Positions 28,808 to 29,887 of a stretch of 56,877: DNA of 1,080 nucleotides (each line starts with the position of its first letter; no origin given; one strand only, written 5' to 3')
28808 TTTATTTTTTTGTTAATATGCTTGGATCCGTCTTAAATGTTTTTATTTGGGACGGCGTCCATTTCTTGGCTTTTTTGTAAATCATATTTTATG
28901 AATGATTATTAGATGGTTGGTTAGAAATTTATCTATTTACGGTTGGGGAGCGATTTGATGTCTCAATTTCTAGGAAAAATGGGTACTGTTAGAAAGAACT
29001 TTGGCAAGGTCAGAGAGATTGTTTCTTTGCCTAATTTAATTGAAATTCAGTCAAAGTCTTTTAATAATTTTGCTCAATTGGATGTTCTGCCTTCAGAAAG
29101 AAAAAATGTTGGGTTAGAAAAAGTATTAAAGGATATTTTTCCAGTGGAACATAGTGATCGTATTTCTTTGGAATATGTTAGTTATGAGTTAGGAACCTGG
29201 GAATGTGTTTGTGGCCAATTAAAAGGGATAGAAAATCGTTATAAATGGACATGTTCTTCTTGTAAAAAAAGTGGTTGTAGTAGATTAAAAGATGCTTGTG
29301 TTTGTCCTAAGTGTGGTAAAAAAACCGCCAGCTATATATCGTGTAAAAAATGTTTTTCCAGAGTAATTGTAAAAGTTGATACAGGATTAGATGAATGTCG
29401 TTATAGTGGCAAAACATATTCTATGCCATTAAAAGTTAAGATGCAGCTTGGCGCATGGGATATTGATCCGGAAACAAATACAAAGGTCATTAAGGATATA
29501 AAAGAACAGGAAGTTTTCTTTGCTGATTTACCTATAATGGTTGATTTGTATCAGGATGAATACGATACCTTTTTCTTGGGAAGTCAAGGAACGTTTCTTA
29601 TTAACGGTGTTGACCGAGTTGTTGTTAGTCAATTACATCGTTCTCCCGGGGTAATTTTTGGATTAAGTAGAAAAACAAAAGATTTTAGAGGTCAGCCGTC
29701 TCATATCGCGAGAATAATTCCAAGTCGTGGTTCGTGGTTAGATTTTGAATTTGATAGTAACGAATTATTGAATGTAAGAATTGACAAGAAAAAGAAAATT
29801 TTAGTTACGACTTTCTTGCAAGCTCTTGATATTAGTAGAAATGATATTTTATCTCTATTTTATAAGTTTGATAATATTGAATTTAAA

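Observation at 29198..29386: Insertion of about 60 aa with two Cys4 clusters in the N-terminal part of RpoB, echoing the beta-prime zinc-binding motif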

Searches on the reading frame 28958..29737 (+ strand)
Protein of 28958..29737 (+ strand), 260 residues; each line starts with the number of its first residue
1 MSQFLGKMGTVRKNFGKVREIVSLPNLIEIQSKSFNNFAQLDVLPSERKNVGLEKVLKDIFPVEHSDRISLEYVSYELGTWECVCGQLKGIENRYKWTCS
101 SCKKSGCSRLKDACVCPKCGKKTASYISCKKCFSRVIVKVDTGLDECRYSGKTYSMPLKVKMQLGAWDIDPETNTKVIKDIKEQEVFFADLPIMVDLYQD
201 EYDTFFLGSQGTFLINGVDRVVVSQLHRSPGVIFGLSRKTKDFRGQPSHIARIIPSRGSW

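Call 7: find_homologous_proteins(query=window:28958-29737:+, max_evalue=0.001)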
Query window:28958-29737:+ (260 aa): 4149 proteins with E <= 0.001 among 4436 candidates; the best 120 are listed.
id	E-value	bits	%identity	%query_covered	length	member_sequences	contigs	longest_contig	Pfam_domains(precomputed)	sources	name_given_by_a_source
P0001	3.0e-126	438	71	100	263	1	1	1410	PF04563.21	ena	-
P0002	3.3e-125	435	70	100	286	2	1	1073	PF04563.21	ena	-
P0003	4.6e-125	434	71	100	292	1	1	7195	PF04563.21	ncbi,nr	ncbi:hypothetical protein GF385_02685, partial [Candidatus Dependentiae bacterium]|nr:hypothetical p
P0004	7.6e-109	381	67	95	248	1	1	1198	PF04563.21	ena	-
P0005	9.6e-108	377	65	97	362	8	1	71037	PF04561.20,PF04563.21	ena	-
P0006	1.9e-107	376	65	100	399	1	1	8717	PF04561.20,PF04563.21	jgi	jgi:DNA-directed RNA polymerase subunit beta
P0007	2.3e-107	376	63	100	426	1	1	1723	PF04561.20,PF04563.21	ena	-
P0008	4.4e-107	375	70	88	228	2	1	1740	PF04563.21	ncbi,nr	ncbi:hypothetical protein EBZ39_16390, partial [bacterium]|nr:hypothetical protein [bacterium]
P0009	1.1e-106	374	62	100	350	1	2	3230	PF04561.20,PF04563.21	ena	-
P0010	4.2e-106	372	63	97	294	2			PF04561.20,PF04563.21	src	-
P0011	1.7e-105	370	62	100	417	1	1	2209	PF04561.20,PF04563.21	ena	-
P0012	1.9e-105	370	62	100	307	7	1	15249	PF04563.21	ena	-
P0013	2.7e-105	369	62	100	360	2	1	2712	PF04561.20,PF04563.21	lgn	-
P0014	4.8e-105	369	61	100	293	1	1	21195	PF04563.21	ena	-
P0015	7.4e-105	368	61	100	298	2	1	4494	PF04561.20,PF04563.21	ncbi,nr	ncbi:MAG TPA: hypothetical protein VLG71_00715, partial [Candidatus Limnocylindria bacterium]|nr:hyp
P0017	6.0e-104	365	61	100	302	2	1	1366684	PF04561.20,PF04563.21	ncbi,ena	-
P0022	8.4e-103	361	60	97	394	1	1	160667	PF04563.21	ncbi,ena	-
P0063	4.3e-55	205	41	96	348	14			PF04561.20,PF24463.2,PF04563.21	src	-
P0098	5.0e-54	201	58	60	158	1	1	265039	-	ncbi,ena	-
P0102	6.6e-54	201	43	96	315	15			PF06677.19,PF04561.20,PF04563.21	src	-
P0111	1.0e-53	200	43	96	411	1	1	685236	PF04563.21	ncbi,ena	-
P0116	1.4e-53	200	43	96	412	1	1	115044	PF04561.20,PF04563.21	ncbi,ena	-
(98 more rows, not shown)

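Call 9: search_protein_families(library=pfam, proteins=[P0063, P0102, P0017, window:28958-29737:+], max_evalue=1)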
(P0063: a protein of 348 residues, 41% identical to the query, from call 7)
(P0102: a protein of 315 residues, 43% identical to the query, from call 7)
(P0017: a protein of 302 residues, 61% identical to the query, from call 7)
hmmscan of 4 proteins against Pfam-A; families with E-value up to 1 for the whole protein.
P0063 (348 aa): 20 families
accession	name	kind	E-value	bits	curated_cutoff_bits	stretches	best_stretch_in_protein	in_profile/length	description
PF04563.20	RNA_pol_Rpb2_1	-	1.1e-16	61.5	28.2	1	149-238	68-160/203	RNA polymerase beta subunit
PF24463.1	DUF7577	-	7.9e-08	32.2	28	1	116-138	2-24/27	Domain of unknown function (DUF7577)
PF04561.19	RNA_pol_Rpb2_2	-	5.1e-07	30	21.7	1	237-286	17-66/190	RNA polymerase Rpb2, domain 2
PF13240.11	Zn_Ribbon_1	-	0.00017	21.7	25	1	119-140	2-23/23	zinc-ribbon domain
PF12773.13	DZR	-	0.00038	21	27.3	1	94-137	10-45/45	Double zinc ribbon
PF13248.11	Zn_ribbon_3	-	0.0013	18.5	27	1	116-137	2-23/26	zinc-ribbon domain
PF14803.11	Zn_ribbon_Nudix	-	0.0058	17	25.6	1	132-145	2-15/34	Nudix N-terminal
PF08271.17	Zn_Ribbon_TF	-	0.027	14.5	29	0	98-116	21-39/43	TFIIB zinc-binding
PF09723.15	Zn_ribbon_8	-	0.028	14.9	34.4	1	99-126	8-36/41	Zinc ribbon domain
PF06827.20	zf-FPG_IleRS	-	0.03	14.6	21.3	1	99-122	4-27/30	Zinc finger found in FPG and IleRS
PF18912.6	DZR_2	-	0.058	13.7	27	1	98-141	9-47/56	Double zinc ribbon domain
PF24460.1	DUF7575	-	0.06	13.2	28.5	1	116-140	3-27/28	Domain of unknown function (DUF7575)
PF07191.17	Zn_ribbon_6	-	0.063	13.7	25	1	98-142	2-41/67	Double zinc ribbon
PF14429.12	DOCK-C2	-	0.075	13.4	33.6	1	180-228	99-149/187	C2 domain in Dock180 and Zizimin proteins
PF17032.10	Zn_ribbon_15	-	0.093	14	28.9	1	98-137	39-73/73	zinc-ribbon family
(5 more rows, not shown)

P0102 (315 aa): 19 families
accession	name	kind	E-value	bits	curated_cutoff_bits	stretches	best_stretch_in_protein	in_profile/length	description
PF04563.20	RNA_pol_Rpb2_1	-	1.7e-14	54.3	28.2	2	148-197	68-111/203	RNA polymerase beta subunit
PF04561.19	RNA_pol_Rpb2_2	-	2e-06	28.1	21.7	1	230-302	18-94/190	RNA polymerase Rpb2, domain 2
PF06677.18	Auto_anti-p27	-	2.4e-05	24.8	24.1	1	95-122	14-40/40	Sjogren's syndrome/scleroderma autoantigen 1 (Autoantigen p27)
PF12773.13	DZR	-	0.00016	22.2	27.3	2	93-136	9-45/45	Double zinc ribbon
PF13248.11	Zn_ribbon_3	-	0.0033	17.3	27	1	116-137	3-24/26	zinc-ribbon domain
PF14446.12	Prok-RING_1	-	0.053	13.9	29.1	1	96-124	4-29/54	Prokaryotic RING finger family 1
PF06827.20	zf-FPG_IleRS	-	0.053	13.8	21.3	0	97-121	2-27/30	Zinc finger found in FPG and IleRS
PF00641.23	Zn_ribbon_RanBP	-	0.079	12.7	27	1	118-137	7-26/30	Zn-finger in Ran binding protein and others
PF14952.11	zf-tcix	-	0.085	12.9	31.2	1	118-132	13-27/42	Putative treble-clef, zinc-finger, Zn-binding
PF07754.17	HVO_2753_ZBP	-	0.15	12.4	33.2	1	99-132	1-33/46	Small zinc finger protein HVO_2753-like, Zn-binding pocket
PF24463.1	DUF7577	-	0.22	11.6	28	1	115-127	2-14/27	Domain of unknown function (DUF7577)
PF23548.1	Zn_ribbon_FGT1_2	-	0.25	11.4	27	1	99-122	5-27/35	FORGETTER1 second zinc ribbon domain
PF18912.6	DZR_2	-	0.3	11.4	27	1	98-141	9-48/56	Double zinc ribbon domain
PF09723.15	Zn_ribbon_8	-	0.47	10.9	34.4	1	98-125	7-36/41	Zinc ribbon domain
PF24458.1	DUF7573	-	0.52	10.8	30.2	0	98-121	13-36/39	Domain of unknown function (DUF7573)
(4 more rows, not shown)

P0017 (302 aa): 2 families
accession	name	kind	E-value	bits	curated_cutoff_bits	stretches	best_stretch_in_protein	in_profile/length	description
PF04563.20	RNA_pol_Rpb2_1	-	5.9e-08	32.9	28.2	1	140-225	63-155/203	RNA polymerase beta subunit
PF04561.19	RNA_pol_Rpb2_2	-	6.3e-08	33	21.7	1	226-300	1-74/190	RNA polymerase Rpb2, domain 2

window:28958-29737:+ (260 aa): 1 family
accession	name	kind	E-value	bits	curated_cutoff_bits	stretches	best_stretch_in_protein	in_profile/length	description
PF04563.20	RNA_pol_Rpb2_1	-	4.9e-10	39.7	28.2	1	145-227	68-155/203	RNA polymerase beta subunit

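Call 18: find_related_loci(query=window:28958-29737:+, collection=genome_contigs, flank=3000)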
Query window:28958-29737:+ (260 aa) in genome_contigs; peptide patterns used: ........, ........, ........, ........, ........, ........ (x = any residue, [..] = any of these).
69 stretches matched a pattern; 23 encode a relative of the query (tblastn E <= 1e-3); 23 distinct loci.
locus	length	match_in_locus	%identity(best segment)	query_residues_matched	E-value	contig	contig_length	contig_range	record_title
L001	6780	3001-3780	82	1-260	9e-153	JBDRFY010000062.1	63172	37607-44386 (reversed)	MAG: bacterium isolate MEGAHIT-group-1.402 k141_500533, whole genome shotgun sequence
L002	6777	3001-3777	75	1-260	1e-135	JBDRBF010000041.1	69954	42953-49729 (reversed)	MAG: bacterium isolate MEGAHIT-group-1.1042 k141_12782425, whole genome shotgun sequence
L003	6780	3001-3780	73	1-260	3e-135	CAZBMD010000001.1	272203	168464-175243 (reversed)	MAG TPA_asm: uncultured Pseudomonadota bacterium isolate SRP286056_co2_83 genome assembly, contig: NODE_26_length_272203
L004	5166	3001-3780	73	1-260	4e-135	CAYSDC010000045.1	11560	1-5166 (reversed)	MAG TPA_asm: uncultured Pseudomonadota bacterium isolate SRP285395_co2_342 genome assembly, contig: NODE_8694_length_115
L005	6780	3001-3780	70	1-260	7e-135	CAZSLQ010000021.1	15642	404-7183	MAG TPA_asm: uncultured Pseudomonadota bacterium isolate SRP239243_co2_377 genome assembly, contig: NODE_6217_length_156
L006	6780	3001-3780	71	1-260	1e-133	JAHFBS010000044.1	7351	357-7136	MAG: bacterium isolate nzgw203 NODE_30280_length_7352_cov_2.374637, whole genome shotgun sequence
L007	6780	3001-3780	71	1-260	2e-132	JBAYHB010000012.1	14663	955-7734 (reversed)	MAG: Candidatus Babeliales bacterium isolate SO_2016_GW1_139 scaffold07126_OW334_2016, whole genome shotgun sequence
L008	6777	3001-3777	72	1-260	5e-132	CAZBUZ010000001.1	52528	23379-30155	MAG TPA_asm: uncultured Pseudomonadota bacterium isolate SRP239243_co1_192 genome assembly, contig: NODE_745_length_5252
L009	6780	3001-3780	69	1-260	5e-132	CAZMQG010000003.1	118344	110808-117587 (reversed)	MAG TPA_asm: uncultured Pseudomonadota bacterium isolate SRP278314_co2_28 genome assembly, contig: NODE_260_length_11834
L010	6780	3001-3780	69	1-260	1e-131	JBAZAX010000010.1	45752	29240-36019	MAG: Candidatus Babeliales bacterium isolate SO_2017_GW1_1 NODE_3894_length_45752_cov_1.185600_OW334_2017, whole genome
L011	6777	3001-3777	70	1-260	2e-131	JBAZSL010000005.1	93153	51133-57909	MAG: Candidatus Babeliales bacterium isolate SO_2017_GW1_172 NODE_1522_length_93153_cov_1.430998_OW334_2017, whole genom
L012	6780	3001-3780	68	1-260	2e-131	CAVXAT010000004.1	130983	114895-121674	MAG: uncultured bacterium isolate MFD01231.bin.2.11 genome assembly, contig: contig_15077, whole genome shotgun sequence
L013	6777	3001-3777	72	1-260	5e-130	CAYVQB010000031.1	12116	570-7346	MAG TPA_asm: uncultured Pseudomonadota bacterium isolate binchicken_co181_168 genome assembly, contig: NODE_9950_length_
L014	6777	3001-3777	69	1-260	5e-128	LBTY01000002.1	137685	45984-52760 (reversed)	MAG: candidate division TM6 bacterium GW2011_GWF2_38_10 US69_C0002, whole genome shotgun sequence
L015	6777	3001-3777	70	1-260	2e-127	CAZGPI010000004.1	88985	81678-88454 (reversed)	MAG TPA_asm: uncultured Pseudomonadota bacterium isolate SRP272421_co3_350 genome assembly, contig: NODE_213_length_8898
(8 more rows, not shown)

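Call 19: list_cluster_members(proteins=[P0111, P0116, P0063, P0102, P0098, P0022])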
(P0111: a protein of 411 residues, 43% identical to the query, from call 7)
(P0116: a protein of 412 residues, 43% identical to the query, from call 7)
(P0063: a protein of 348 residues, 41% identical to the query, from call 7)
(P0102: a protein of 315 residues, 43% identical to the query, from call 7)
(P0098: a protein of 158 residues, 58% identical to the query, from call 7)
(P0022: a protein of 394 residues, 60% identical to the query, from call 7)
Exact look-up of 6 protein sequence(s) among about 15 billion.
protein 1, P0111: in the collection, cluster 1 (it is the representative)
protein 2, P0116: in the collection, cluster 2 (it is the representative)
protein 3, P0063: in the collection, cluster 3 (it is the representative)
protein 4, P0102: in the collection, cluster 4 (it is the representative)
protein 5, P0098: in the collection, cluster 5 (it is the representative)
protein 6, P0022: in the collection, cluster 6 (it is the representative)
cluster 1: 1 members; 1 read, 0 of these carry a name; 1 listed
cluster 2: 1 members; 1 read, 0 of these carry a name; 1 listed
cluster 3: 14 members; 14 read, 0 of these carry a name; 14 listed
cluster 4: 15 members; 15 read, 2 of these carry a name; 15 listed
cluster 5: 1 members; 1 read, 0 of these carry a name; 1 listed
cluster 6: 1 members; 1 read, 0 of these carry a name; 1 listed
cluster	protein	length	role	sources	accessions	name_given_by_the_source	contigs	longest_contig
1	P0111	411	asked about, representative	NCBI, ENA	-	-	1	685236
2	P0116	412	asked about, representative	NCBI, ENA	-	-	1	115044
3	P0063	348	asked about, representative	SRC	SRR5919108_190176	-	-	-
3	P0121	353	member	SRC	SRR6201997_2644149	-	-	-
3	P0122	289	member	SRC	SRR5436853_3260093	-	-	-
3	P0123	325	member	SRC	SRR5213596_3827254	-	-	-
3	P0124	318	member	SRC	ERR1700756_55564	-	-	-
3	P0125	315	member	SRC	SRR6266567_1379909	-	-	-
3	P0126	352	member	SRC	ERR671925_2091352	-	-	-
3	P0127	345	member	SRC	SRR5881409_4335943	-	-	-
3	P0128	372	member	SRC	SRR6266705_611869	-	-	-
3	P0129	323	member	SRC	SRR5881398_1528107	-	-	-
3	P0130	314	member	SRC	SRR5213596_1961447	-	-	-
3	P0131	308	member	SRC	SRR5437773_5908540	-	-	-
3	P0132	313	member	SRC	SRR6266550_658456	-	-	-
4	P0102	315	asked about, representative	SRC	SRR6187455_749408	-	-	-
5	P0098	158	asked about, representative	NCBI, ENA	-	-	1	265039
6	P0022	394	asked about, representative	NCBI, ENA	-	-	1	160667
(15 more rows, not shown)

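Call 26: search_solved_structures(query=window:28958-29737:+, max_evalue=0.001, show_alignments=3)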
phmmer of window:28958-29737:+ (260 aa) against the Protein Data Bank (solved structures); distinct sequences matched with E-value up to 0.001: 46.
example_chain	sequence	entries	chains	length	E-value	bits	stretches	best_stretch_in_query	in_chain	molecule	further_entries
7ye1_C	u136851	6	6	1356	2.2e-36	128.7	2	144-260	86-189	DNA-directed RNA polymerase subunit beta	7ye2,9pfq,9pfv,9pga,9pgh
6j9e_C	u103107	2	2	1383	3.4e-33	118.3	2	146-260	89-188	DNA-directed RNA polymerase subunit beta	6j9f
7f0r_C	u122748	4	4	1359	2.4e-30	108.9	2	144-260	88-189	DNA-directed RNA polymerase subunit beta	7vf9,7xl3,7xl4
7xya_C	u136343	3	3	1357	2.4e-30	108.9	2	144-260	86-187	DNA-directed RNA polymerase subunit beta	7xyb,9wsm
6wmp_C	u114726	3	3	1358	1.6e-28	102.9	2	145-260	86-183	DNA-directed RNA polymerase subunit beta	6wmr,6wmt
3lu0_C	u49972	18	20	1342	2.3e-28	102.4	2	144-260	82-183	DNA-directed RNA polymerase subunit beta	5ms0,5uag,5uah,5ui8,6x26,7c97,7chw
8g7e_I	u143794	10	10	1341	2.3e-28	102.4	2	144-260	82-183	DNA-directed RNA polymerase subunit beta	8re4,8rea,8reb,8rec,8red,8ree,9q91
10ma_I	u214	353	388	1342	2.3e-28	102.4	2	144-260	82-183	DNA-directed RNA polymerase subunit beta | Escherichia coli RNA polymerase beta subunit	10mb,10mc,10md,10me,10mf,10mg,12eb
5uaq_C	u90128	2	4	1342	2.3e-28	102.4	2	144-260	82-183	DNA-directed RNA polymerase subunit beta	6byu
5uaj_C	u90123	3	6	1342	2.3e-28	102.4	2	144-260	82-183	DNA-directed RNA polymerase subunit beta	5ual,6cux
8hkc_C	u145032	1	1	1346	2.4e-28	102.4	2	144-260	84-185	DNA-directed RNA polymerase subunit beta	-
6n4c_C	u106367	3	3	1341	2.4e-28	102.4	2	144-260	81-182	DNA-directed RNA polymerase subunit beta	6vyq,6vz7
6awb_03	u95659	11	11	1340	2.4e-28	102.4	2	144-260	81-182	DNA-directed RNA polymerase subunit beta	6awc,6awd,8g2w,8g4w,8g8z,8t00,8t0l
7mkn_C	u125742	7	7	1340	2.5e-28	102.4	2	144-260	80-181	DNA-directed RNA polymerase subunit beta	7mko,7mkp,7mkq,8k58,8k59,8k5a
9gdo_C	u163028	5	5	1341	8.6e-28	100.6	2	144-260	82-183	DNA-directed RNA polymerase subunit beta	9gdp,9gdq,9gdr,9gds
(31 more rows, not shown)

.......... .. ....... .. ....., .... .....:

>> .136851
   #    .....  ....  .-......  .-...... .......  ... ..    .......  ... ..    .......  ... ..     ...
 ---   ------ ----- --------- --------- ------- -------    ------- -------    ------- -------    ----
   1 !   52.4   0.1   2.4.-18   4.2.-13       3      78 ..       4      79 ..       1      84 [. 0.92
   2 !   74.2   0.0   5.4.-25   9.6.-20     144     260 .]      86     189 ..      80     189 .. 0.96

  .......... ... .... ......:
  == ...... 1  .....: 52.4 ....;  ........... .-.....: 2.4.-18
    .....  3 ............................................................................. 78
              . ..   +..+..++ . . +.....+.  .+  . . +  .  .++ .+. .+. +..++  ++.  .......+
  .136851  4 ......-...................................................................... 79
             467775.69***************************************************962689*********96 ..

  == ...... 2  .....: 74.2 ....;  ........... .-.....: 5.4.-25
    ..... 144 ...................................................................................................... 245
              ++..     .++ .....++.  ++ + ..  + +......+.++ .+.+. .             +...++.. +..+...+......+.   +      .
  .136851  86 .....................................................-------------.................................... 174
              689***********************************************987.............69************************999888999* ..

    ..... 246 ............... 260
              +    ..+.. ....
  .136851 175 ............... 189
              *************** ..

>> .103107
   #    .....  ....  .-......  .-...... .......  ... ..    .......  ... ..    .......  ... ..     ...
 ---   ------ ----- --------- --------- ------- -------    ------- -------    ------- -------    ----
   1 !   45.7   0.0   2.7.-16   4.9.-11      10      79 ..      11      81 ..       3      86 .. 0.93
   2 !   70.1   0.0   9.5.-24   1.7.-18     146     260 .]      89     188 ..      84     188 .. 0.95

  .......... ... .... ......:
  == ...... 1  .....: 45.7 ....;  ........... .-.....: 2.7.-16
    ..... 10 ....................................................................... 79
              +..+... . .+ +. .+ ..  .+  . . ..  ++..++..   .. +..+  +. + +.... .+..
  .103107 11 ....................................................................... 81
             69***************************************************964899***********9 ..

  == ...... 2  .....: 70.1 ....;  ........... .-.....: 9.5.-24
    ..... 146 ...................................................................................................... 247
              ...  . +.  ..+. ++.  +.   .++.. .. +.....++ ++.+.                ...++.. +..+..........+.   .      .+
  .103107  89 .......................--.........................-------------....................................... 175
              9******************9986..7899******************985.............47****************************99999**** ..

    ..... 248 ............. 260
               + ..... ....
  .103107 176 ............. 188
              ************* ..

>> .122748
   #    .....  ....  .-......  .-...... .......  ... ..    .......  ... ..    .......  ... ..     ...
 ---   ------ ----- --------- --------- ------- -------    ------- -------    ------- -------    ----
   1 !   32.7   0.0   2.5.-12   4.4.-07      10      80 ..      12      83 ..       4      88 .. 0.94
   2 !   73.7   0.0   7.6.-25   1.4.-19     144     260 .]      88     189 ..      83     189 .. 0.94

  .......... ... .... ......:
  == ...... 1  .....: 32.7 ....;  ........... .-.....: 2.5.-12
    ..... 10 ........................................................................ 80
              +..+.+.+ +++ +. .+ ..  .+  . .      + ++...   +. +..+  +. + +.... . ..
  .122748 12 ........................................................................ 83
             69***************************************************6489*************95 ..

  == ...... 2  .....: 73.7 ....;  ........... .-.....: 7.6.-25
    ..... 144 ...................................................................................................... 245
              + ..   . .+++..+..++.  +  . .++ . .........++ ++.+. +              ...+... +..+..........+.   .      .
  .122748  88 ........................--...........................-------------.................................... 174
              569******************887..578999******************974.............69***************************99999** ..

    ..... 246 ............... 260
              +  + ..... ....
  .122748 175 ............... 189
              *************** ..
